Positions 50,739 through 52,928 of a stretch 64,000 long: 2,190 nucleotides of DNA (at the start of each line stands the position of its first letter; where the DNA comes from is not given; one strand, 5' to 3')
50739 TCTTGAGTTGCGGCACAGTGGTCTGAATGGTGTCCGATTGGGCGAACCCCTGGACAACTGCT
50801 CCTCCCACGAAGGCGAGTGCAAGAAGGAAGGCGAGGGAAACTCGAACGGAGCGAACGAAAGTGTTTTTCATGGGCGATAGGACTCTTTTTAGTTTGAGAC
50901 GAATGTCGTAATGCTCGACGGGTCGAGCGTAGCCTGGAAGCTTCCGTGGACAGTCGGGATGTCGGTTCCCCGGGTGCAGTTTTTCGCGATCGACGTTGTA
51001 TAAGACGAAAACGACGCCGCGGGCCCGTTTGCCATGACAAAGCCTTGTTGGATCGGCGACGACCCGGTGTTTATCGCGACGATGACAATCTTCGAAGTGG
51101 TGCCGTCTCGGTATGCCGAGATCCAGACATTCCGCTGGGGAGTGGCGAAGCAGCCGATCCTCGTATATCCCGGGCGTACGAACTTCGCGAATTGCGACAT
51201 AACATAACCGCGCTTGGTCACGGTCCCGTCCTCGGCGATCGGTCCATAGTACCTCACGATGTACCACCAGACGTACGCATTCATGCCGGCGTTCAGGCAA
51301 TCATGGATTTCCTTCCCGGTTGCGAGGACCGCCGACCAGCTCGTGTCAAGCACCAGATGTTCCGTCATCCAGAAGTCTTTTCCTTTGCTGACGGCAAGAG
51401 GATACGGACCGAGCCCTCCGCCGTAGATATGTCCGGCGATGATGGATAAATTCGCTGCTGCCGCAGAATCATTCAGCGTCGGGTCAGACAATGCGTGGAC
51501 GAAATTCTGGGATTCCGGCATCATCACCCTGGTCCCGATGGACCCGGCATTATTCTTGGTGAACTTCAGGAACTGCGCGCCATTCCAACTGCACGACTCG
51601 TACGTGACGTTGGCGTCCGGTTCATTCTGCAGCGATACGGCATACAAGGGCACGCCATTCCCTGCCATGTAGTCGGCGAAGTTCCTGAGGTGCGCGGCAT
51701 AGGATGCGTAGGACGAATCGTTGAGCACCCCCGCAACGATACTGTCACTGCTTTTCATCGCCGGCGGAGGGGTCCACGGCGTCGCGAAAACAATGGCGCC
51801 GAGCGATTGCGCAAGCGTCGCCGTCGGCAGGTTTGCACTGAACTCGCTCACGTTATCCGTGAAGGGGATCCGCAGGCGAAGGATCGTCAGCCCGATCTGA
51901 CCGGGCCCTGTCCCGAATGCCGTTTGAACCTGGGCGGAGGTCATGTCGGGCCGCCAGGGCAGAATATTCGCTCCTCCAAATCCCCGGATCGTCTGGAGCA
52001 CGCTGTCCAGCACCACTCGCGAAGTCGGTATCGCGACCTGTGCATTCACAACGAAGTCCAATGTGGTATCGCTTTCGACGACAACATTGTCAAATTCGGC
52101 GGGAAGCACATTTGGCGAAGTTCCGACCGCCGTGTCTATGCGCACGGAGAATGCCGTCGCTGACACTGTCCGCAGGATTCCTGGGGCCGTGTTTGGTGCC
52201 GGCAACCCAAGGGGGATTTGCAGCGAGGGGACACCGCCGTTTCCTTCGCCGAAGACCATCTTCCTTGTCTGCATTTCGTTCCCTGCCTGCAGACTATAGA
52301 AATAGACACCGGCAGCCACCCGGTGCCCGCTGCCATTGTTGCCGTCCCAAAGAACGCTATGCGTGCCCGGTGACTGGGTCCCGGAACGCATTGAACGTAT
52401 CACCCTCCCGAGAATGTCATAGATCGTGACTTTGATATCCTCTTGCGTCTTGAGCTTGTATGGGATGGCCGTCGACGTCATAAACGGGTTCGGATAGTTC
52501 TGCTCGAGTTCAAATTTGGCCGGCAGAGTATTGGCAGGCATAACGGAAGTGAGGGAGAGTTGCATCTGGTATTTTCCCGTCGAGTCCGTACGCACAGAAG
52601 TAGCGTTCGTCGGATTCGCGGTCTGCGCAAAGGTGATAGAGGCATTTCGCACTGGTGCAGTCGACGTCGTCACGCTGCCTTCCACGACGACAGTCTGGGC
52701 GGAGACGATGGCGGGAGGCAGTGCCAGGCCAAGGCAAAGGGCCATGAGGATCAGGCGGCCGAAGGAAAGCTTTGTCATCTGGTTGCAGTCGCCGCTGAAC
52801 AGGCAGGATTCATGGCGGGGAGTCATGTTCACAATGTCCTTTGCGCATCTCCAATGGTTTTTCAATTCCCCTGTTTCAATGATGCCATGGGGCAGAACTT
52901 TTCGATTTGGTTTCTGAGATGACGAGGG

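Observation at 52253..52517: T9SS C-terminal-domain-like module located internally, near the N-terminus, of a GH30 xylanase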

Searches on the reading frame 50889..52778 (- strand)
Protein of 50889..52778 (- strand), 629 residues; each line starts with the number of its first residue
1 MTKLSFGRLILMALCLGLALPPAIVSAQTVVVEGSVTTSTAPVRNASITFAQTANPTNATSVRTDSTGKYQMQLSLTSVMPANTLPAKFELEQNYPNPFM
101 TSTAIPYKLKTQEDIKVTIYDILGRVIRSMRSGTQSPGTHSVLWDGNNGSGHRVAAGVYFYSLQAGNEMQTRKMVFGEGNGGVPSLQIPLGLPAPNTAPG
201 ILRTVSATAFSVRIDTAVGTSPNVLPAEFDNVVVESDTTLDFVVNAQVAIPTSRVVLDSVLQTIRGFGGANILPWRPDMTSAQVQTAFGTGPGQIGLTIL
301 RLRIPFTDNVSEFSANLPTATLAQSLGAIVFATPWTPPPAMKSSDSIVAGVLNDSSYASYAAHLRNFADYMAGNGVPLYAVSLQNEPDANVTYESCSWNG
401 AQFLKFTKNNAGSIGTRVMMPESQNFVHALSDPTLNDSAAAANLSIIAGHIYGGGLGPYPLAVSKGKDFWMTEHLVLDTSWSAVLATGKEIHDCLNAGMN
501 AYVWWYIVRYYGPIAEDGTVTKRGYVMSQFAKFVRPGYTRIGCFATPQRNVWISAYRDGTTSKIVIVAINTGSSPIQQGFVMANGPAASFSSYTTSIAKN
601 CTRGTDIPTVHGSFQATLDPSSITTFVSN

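Call 3: search_protein_families(library=pfam, proteins=[window:50889-52778:-], max_evalue=0.01)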
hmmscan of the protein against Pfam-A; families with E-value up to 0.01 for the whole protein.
window:50889-52778:- (629 aa): 5 families
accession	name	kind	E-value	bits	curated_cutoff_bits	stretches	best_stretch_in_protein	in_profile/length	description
PF13860.13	FlgD_ig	-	3.6e-12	46.5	27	1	110-166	19-76/79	FlgD Ig-like domain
PF18962.6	Por_Secre_tail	-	5.2e-07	30.3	27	1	95-175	2-74/75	Secretion system C-terminal sorting domain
PF13585.12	CHU_C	-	6.5e-05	23.4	27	1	110-172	24-80/86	CHU_C Type IX secretion signal domain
PF02055.22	Glyco_hydro_30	-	0.00024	20.7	23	1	329-392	95-163/348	Glycosyl hydrolase family 30 TIM-barrel domain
PF13620.12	CarboxypepD_reg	-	0.0019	18.9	32.3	1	32-73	2-43/82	Carboxypeptidase regulatory-like domain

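Call 4: search_protein_families(library=ncbifam, proteins=[window:50889-52778:-], max_evalue=0.01)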
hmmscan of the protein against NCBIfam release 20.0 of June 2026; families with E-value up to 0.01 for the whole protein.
window:50889-52778:- (629 aa): 10 families
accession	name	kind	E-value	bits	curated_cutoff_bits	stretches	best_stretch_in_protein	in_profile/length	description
NF052681.1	EndoxylXynCBac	equivalog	3.7e-112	375.4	650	1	251-629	7-394/395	glucuronoarabinoxylan endo-1,4-beta-xylanase XynC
NF053856.1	Nd1_6BtaGucnBT3312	equivalog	6.9e-12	44.7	700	1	330-399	165-244/483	endo-1,6-beta-glucanase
TIGR04183.1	Por_Secre_tail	domain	1.7e-11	44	23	1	95-175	2-70/72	T9SS type A sorting domain-containing protein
NF005176.1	PRK06655.1-1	equivalog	1.3e-09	38.2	230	1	111-173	95-157/197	flagellar hook assembly protein FlgD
NF033707.1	T9SS_sortase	equivalog_domain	4.4e-08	31.2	420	1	93-169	1000-1081/1095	type IX secretion system sortase PorU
NF052323.1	T9SSA_dep_M6i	equivalog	1.9e-06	26.1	600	1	93-171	959-1032/1043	T9SS-dependent M6-like inactivated metalloprotease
NF009276.0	PRK12633.1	equivalog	8.1e-06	25.7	383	1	103-166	116-182/234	flagellar basal body rod modification protein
NF038113.1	T9SSA_dep_M36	equivalog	2.1e-05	22.9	885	1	62-175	763-867/869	T9SS-dependent M36 family metallopeptidase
NF052228.1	T9SS_PorZ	equivalog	6e-05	21.7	260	1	95-167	676-746/757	type IX secretion system anionic LPS delivery protein PorZ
NF009277.0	PRK12634.1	equivalog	0.0031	17.6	333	0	115-160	124-169/221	flagellar basal body rod modification protein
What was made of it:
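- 50892..52037 (-): GH30 subfamily 8 glucuronoxylanase module (TIM barrel plus side beta-domain), residues 248-629. The invariant Glu residues are E386 (51621-51623, NEP motif) and E473 (51360-51362, TEH motif). NF052681 XynC at 375 bits over 7-394 of 395 (call 4).
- On FlgD (flagellar hook cap): NF005176 scored 38 bits against a cut-off of 230 and covered only the Ig part (call 4).
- On GH30 subfamily 8 glucuronoxylanase: NF052681 at 375 bits over 7-394 of 395, which is below the equivalog cut-off of 650 (call 4).
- Checked: Residues 95-175 hit NCBIfam TIGR04183 'T9SS type A sorting domain' at 44.0 bits (cut-off 23, E 1.7e-11) (call 4). Residues 251-629 match the GH30_8 glucuronoxylanase XynC model over positions 7-394 of 395 (375 bits, call 4).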

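Call 6: find_homologous_proteins(query=window:50889-52778:-, max_evalue=1e-10)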
Query window:50889-52778:- (629 aa): 1521 proteins with E <= 1e-10 among 8000 candidates; the best 120 are listed.
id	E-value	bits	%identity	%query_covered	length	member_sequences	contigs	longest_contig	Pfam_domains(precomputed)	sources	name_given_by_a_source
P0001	0.0e+0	1413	100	100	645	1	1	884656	PF18962.8,PF13860.13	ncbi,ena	-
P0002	0.0e+0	1138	83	95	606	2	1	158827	PF18962.8,PF13860.13,PF02055.23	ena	-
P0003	0.0e+0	1059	75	97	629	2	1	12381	PF18962.8,PF13860.13,PF02055.23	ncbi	ncbi:MAG: FlgD immunoglobulin-like domain containing protein [Bacteroidota bacterium]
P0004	1.1e-284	964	70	96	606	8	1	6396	PF18962.8,PF13860.13,PF02055.23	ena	-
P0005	3.3e-282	956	67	100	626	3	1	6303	PF13585.13,PF18962.8,PF13860.13,PF02055.23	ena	-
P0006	1.3e-274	931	65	100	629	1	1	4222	PF18962.8,PF13860.13,PF02055.23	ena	-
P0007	4.0e-274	929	66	99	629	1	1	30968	PF18962.8,PF13860.13,PF02055.23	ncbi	-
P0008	1.4e-273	927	66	99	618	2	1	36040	PF13585.13,PF18962.8,PF13860.13,PF02055.23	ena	-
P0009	7.7e-273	925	65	99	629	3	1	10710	PF18962.8,PF13860.13,PF02055.23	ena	-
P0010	1.2e-272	924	64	100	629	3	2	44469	PF18962.8,PF13860.13,PF02055.23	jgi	jgi:glucuronoarabinoxylan endo-1,4-beta-xylanase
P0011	2.0e-270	917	65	100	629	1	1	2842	PF18962.8,PF13860.13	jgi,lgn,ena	-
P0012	4.5e-269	912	63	100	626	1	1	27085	PF18962.8,PF13860.13,PF13620.13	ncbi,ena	-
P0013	4.6e-269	912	64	99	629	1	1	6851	PF18962.8,PF13860.13,PF02055.23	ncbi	-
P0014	4.6e-269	912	66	96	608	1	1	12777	PF13585.13,PF18962.8,PF13860.13,PF02055.23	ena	-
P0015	4.4e-268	909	66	96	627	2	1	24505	PF18962.8,PF13860.13,PF02055.23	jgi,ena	jgi:glucuronoarabinoxylan endo-1,4-beta-xylanase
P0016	5.0e-268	909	63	100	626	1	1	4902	PF18962.8,PF13860.13,PF13620.13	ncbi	-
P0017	7.9e-267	905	65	99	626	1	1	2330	PF18962.8,PF13860.13,PF02055.23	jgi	jgi:glucuronoarabinoxylan endo-1,4-beta-xylanase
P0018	1.4e-266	904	65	96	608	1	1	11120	PF13585.13,PF18962.8,PF13860.13,PF02055.23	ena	-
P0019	3.8e-266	903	63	99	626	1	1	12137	PF18962.8,PF13860.13,PF13620.13,PF02055.23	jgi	jgi:glucuronoarabinoxylan endo-1,4-beta-xylanase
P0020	4.3e-266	902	64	99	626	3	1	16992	PF13585.13,PF18962.8,PF13860.13,PF13620.13,PF02055.23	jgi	jgi:glucuronoarabinoxylan endo-1,4-beta-xylanase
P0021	2.4e-265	900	65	96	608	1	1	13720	PF13585.13,PF18962.8,PF13860.13,PF02055.23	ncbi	-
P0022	3.3e-264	896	64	100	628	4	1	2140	PF18962.8,PF13860.13,PF02055.23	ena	-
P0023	3.4e-264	896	63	99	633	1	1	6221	PF13585.13,PF18962.8,PF13860.13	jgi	jgi:glucuronoarabinoxylan endo-1,4-beta-xylanase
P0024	4.6e-264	896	65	100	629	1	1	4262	PF18962.8,PF13860.13,PF02055.23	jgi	jgi:glucuronoarabinoxylan endo-1,4-beta-xylanase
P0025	6.2e-264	895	65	96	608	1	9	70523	PF18962.8,PF13860.13,PF02055.23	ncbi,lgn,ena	-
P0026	1.2e-263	894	64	96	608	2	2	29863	PF18962.8,PF13860.13,PF13620.13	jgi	jgi:glucuronoarabinoxylan endo-1,4-beta-xylanase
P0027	1.5e-263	894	63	98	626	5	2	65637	PF18962.8,PF13860.13,PF02055.23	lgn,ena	-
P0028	2.5e-263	893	63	99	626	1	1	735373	PF18962.8,PF13860.13,PF02055.23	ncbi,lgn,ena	-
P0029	7.3e-263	892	64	100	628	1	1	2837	PF13585.13,PF18962.8,PF13860.13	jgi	jgi:glucuronoarabinoxylan endo-1,4-beta-xylanase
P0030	1.2e-262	891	63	99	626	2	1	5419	PF13585.13,PF18962.8,PF13860.13,PF02055.23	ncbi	-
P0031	2.3e-262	890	62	100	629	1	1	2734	PF18962.8,PF13860.13,PF02055.23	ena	-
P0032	4.5e-261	886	62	100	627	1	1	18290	PF18962.8,PF13860.13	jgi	jgi:glucuronoarabinoxylan endo-1,4-beta-xylanase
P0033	5.4e-261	886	62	100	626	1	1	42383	PF18962.8,PF13860.13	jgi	jgi:glucuronoarabinoxylan endo-1,4-beta-xylanase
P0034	2.0e-260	884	63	100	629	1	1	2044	PF18962.8,PF13860.13,PF02055.23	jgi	jgi:glucuronoarabinoxylan endo-1,4-beta-xylanase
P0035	1.2e-259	881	62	100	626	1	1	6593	PF13585.13,PF18962.8,PF13860.13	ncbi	-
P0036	1.3e-259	881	64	98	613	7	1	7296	PF13585.13,PF18962.8,PF13860.13,PF02055.23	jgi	jgi:glucuronoarabinoxylan endo-1,4-beta-xylanase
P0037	1.9e-259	880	63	98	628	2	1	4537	PF18962.8,PF13860.13,PF02055.23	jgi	jgi:glucuronoarabinoxylan endo-1,4-beta-xylanase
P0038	2.4e-259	880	62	100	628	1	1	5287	PF18962.8,PF13860.13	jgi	-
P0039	2.8e-259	880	63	100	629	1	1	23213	PF18962.8,PF13860.13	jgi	jgi:glucuronoarabinoxylan endo-1,4-beta-xylanase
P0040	9.8e-259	878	62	100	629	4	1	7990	PF18962.8,PF13860.13,PF02055.23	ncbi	-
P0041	1.1e-258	878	66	96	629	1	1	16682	PF18962.8,PF13860.13,PF02055.23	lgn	-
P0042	7.2e-258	875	63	99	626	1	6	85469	PF13585.13,PF18962.8,PF13860.13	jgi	jgi:glucuronoarabinoxylan endo-1,4-beta-xylanase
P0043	1.7e-257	874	64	96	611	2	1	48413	PF18962.8,PF13860.13,PF02055.23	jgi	jgi:glucuronoarabinoxylan endo-1,4-beta-xylanase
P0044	2.8e-257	873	62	98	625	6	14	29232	PF18962.8,PF13860.13,PF02055.23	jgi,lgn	jgi:glucuronoarabinoxylan endo-1,4-beta-xylanase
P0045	9.6e-257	871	65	92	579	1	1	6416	PF13585.13,PF18962.8,PF13860.13,PF02055.23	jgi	jgi:glucuronoarabinoxylan endo-1,4-beta-xylanase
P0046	1.3e-255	868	61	100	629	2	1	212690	PF18962.8,PF13860.13,PF02055.23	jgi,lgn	jgi:glucuronoarabinoxylan endo-1,4-beta-xylanase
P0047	4.0e-255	866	61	100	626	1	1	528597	PF13860.13,PF02055.23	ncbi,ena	-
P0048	5.1e-255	866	60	100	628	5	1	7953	PF18962.8,PF13860.13,PF02055.23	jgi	-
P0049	8.4e-255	865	62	100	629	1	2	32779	PF18962.8,PF13860.13,PF02055.23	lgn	-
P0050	4.8e-254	863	61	100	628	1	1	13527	PF13585.13,PF18962.8,PF13860.13,PF02055.23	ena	-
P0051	5.5e-254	862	63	99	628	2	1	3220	PF18962.8,PF13860.13,PF02055.23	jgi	jgi:glucuronoarabinoxylan endo-1,4-beta-xylanase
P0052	7.4e-254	862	63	99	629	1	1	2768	PF18962.8,PF13860.13,PF02055.23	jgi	jgi:glucuronoarabinoxylan endo-1,4-beta-xylanase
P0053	4.1e-252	856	61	100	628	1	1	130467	PF18962.8,PF13860.13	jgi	jgi:glucuronoarabinoxylan endo-1,4-beta-xylanase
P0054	2.5e-251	854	63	96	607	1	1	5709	PF13585.13,PF18962.8,PF13860.13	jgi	jgi:glucuronoarabinoxylan endo-1,4-beta-xylanase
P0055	5.2e-251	853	62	98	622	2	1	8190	PF18962.8,PF13860.13,PF02055.23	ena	-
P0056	2.3e-249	847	61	98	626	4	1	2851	PF18962.8,PF13860.13,PF02055.23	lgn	-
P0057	4.5e-248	843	61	95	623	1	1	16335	PF18962.8,PF13860.13,PF02055.23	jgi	jgi:glucuronoarabinoxylan endo-1,4-beta-xylanase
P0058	9.2e-246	835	59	99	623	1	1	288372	PF18962.8,PF13860.13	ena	-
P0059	2.1e-245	834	61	93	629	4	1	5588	PF13585.13,PF18962.8,PF13860.13,PF02055.23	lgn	-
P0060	1.3e-244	831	59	100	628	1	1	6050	PF18962.8,PF13860.13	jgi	jgi:glucuronoarabinoxylan endo-1,4-beta-xylanase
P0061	1.4e-244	831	60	99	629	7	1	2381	PF18962.8,PF13860.13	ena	-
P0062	8.3e-244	829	60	96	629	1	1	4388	PF18962.8,PF13860.13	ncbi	-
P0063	1.0e-243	828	59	100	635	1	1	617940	PF18962.8,PF13860.13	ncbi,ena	-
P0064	2.5e-243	827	62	96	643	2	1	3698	PF13585.13,PF18962.8,PF13860.13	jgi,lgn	jgi:glucuronoarabinoxylan endo-1,4-beta-xylanase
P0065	1.1e-242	825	60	100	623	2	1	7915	PF18962.8,PF13860.13,PF02055.23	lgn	-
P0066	1.2e-241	822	58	99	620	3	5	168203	PF18962.8,PF13860.13,PF13620.13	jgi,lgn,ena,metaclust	jgi:glucuronoarabinoxylan endo-1,4-beta-xylanase|metaclust:\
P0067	2.8e-241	820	64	90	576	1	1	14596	PF18962.8,PF13860.13,PF02055.23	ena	-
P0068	3.6e-241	820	59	100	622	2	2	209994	PF18962.8,PF13860.13,PF02055.23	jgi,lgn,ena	-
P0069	1.5e-239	815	58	99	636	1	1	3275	PF18962.8,PF13860.13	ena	-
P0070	1.0e-238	812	60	99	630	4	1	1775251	PF18962.8,PF13860.13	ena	-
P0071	3.7e-238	810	58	100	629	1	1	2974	PF18962.8,PF13860.13,PF02055.23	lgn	-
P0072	4.5e-238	810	58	100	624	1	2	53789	PF13860.13,PF02055.23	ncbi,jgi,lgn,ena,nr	ncbi:MAG TPA: FlgD immunoglobulin-like domain containing protein [Bacteroidota bacterium]|nr:FlgD im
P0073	1.6e-237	808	58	100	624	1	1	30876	PF13585.13,PF18962.8,PF13860.13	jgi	jgi:glucuronoarabinoxylan endo-1,4-beta-xylanase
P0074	2.4e-236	804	59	96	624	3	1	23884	PF13585.13,PF18962.8,PF13860.13,PF02055.23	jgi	jgi:glucuronoarabinoxylan endo-1,4-beta-xylanase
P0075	7.8e-235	799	57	100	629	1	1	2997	PF18962.8,PF13860.13,PF02055.23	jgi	jgi:glucuronoarabinoxylan endo-1,4-beta-xylanase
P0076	6.4e-232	790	59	96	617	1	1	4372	PF13585.13,PF18962.8,PF13860.13,PF02055.23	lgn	-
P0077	2.3e-231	788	56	99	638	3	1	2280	PF18962.8,PF13860.13,PF02055.23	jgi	jgi:glucuronoarabinoxylan endo-1,4-beta-xylanase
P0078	2.2e-229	781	56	98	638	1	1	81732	PF18962.8,PF13860.13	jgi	jgi:glucuronoarabinoxylan endo-1,4-beta-xylanase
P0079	1.4e-226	772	56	100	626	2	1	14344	PF18962.8,PF13860.13,PF02055.23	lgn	-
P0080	3.7e-226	770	56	96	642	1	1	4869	PF18962.8,PF13860.13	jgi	jgi:glucuronoarabinoxylan endo-1,4-beta-xylanase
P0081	7.8e-226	769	57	99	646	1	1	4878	PF18962.8,PF13860.13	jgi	jgi:glucuronoarabinoxylan endo-1,4-beta-xylanase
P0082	6.1e-225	766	55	100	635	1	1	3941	PF18962.8,PF13860.13,PF02055.23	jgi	jgi:glucuronoarabinoxylan endo-1,4-beta-xylanase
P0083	9.6e-225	766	55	99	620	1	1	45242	PF18962.8,PF13860.13,PF13620.13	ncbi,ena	-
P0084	2.0e-224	765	56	99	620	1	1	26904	PF13585.13,PF18962.8,PF13860.13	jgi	jgi:glucuronoarabinoxylan endo-1,4-beta-xylanase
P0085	3.0e-224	764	56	95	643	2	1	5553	PF13860.13,PF02055.23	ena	-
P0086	1.9e-223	762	58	98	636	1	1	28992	PF18962.8,PF13860.13,PF02055.23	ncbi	ncbi:MAG: FlgD immunoglobulin-like domain containing protein [bacterium]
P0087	3.4e-223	761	57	98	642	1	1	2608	PF18962.8,PF13860.13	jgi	jgi:glucuronoarabinoxylan endo-1,4-beta-xylanase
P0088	3.9e-223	761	59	96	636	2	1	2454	PF18962.8,PF13860.13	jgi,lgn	-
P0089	5.1e-223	760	55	99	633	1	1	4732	PF18962.8,PF13860.13,PF02055.23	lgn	-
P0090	2.3e-222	758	59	98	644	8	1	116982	PF18962.8,PF13860.13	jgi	jgi:glucuronoarabinoxylan endo-1,4-beta-xylanase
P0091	1.3e-221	755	58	96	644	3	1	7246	PF18962.8,PF13860.13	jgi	-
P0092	4.2e-221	754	59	96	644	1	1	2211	PF18962.8,PF13860.13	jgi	jgi:glucuronoarabinoxylan endo-1,4-beta-xylanase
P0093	2.0e-220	752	55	99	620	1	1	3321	PF18962.8,PF13860.13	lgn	-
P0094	2.9e-220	751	54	98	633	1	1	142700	PF18962.8,PF13860.13,PF02055.23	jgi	jgi:glucuronoarabinoxylan endo-1,4-beta-xylanase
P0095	3.0e-220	751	58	98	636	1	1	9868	PF18962.8,PF13860.13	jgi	jgi:glucuronoarabinoxylan endo-1,4-beta-xylanase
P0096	3.7e-220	751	55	96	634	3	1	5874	PF18962.8,PF13860.13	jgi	-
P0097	1.1e-219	749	57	96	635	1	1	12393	PF18962.8,PF13860.13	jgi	jgi:glucuronoarabinoxylan endo-1,4-beta-xylanase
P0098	1.9e-219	748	66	80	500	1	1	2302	PF13860.13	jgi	jgi:glucuronoarabinoxylan endo-1,4-beta-xylanase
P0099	8.0e-219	746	54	99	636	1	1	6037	PF13585.13,PF18962.8,PF13860.13,PF02055.23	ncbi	-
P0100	1.1e-218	746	56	99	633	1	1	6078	PF18962.8,PF13860.13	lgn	-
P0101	2.0e-218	745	59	96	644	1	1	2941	PF18962.8,PF13860.13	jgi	jgi:glucuronoarabinoxylan endo-1,4-beta-xylanase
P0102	2.8e-217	741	54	98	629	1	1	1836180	PF18962.8,PF13860.13,PF02055.23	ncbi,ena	-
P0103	1.2e-216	739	56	99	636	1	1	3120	PF18962.8,PF13860.13,PF02055.23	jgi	jgi:glucuronoarabinoxylan endo-1,4-beta-xylanase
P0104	4.0e-216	737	56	96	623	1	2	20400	PF18962.8,PF13860.13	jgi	jgi:glucuronoarabinoxylan endo-1,4-beta-xylanase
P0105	1.6e-215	735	55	98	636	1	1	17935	PF18962.8,PF13860.13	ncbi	-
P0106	1.9e-215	735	56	96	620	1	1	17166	PF18962.8,PF13860.13,PF02055.23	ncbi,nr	ncbi:MAG: T9SS type A sorting domain-containing protein [Bacteroidota bacterium]|nr:T9SS type A sort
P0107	3.5e-215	734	58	96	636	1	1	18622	PF18962.8,PF13860.13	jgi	jgi:glucuronoarabinoxylan endo-1,4-beta-xylanase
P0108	4.8e-215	734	57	96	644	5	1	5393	PF18962.8,PF13860.13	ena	-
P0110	1.4e-214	732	56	96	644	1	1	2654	PF18962.8,PF13860.13,PF02055.23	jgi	jgi:glucuronoarabinoxylan endo-1,4-beta-xylanase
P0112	2.3e-214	732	55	99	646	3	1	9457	PF18962.8,PF13860.13,PF02055.23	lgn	-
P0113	4.5e-214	731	58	96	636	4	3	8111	PF18962.8,PF13860.13,PF02055.23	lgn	-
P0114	6.7e-214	730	57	96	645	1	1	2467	PF18962.8,PF13860.13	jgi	jgi:glucuronoarabinoxylan endo-1,4-beta-xylanase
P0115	7.0e-214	730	54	100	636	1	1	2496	PF13585.13,PF18962.8,PF13860.13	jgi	jgi:glucuronoarabinoxylan endo-1,4-beta-xylanase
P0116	1.4e-213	729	57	96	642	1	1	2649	PF18962.8,PF13860.13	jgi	jgi:glucuronoarabinoxylan endo-1,4-beta-xylanase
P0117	3.7e-213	728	59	93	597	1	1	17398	PF18962.8,PF13860.13,PF02055.23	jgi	jgi:glucuronoarabinoxylan endo-1,4-beta-xylanase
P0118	1.5e-211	722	55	98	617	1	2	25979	PF18962.8,PF13860.13,PF02055.23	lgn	-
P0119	1.8e-211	722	55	96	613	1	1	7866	PF18962.8,PF13860.13,PF02055.23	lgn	-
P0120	3.9e-211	721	54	99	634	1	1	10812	PF13585.13,PF18962.8,PF13860.13,PF13620.13,PF02055.23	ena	-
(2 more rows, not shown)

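Call 16: list_cluster_members(proteins=[P0001, P0003, P0028, P0047, P0063, P0072, P0102, P0106, P0086, P0070])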
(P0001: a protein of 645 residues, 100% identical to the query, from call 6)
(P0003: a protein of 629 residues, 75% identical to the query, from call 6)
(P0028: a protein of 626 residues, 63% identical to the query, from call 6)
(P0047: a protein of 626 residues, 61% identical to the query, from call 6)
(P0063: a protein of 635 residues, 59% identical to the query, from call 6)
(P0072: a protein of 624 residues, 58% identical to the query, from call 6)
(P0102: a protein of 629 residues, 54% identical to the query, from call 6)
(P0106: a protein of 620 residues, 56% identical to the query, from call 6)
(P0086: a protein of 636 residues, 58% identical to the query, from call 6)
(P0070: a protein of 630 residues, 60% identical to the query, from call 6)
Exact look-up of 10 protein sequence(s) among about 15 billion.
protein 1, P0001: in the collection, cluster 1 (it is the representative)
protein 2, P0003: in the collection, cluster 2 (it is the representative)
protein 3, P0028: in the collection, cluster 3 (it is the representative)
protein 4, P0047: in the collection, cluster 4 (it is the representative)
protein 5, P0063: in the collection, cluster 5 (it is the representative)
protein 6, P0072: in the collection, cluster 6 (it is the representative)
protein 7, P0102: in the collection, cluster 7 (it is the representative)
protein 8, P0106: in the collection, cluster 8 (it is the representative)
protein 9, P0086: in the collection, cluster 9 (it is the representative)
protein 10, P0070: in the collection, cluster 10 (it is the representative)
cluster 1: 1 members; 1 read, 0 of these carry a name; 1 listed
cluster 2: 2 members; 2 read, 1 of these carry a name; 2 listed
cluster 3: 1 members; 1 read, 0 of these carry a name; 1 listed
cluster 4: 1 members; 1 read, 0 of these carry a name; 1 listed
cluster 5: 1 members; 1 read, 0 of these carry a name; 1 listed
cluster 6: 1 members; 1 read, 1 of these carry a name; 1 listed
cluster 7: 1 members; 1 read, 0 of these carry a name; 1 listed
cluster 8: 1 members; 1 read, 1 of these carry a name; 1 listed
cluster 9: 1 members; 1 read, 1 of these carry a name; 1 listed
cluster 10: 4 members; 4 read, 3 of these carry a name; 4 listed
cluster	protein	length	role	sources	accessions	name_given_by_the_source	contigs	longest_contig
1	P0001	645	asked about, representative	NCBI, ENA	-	-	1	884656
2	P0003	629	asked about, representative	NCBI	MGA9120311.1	MAG: FlgD immunoglobulin-like domain containing protein [Bacteroidota bacterium]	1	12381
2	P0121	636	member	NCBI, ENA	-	-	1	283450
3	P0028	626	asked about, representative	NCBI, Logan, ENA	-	-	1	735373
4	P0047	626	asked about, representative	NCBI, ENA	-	-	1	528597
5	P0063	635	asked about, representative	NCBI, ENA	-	-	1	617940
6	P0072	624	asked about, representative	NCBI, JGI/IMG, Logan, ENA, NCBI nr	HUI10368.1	MAG TPA: FlgD immunoglobulin-like domain containing protein [Bacteroidota bacterium] | FlgD immunoglobulin-like domain containing protein [Bacteroidota bacterium]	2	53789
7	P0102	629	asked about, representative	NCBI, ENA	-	-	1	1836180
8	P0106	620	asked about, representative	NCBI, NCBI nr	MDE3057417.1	MAG: T9SS type A sorting domain-containing protein [Bacteroidota bacterium] | T9SS type A sorting domain-containing protein [Bacteroidota bacterium]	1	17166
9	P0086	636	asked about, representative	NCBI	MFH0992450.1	MAG: FlgD immunoglobulin-like domain containing protein [bacterium]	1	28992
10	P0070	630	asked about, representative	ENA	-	-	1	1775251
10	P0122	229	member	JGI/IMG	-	glucuronoarabinoxylan endo-1,4-beta-xylanase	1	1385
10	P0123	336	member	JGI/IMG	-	glucuronoarabinoxylan endo-1,4-beta-xylanase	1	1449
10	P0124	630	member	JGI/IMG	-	glucuronoarabinoxylan endo-1,4-beta-xylanase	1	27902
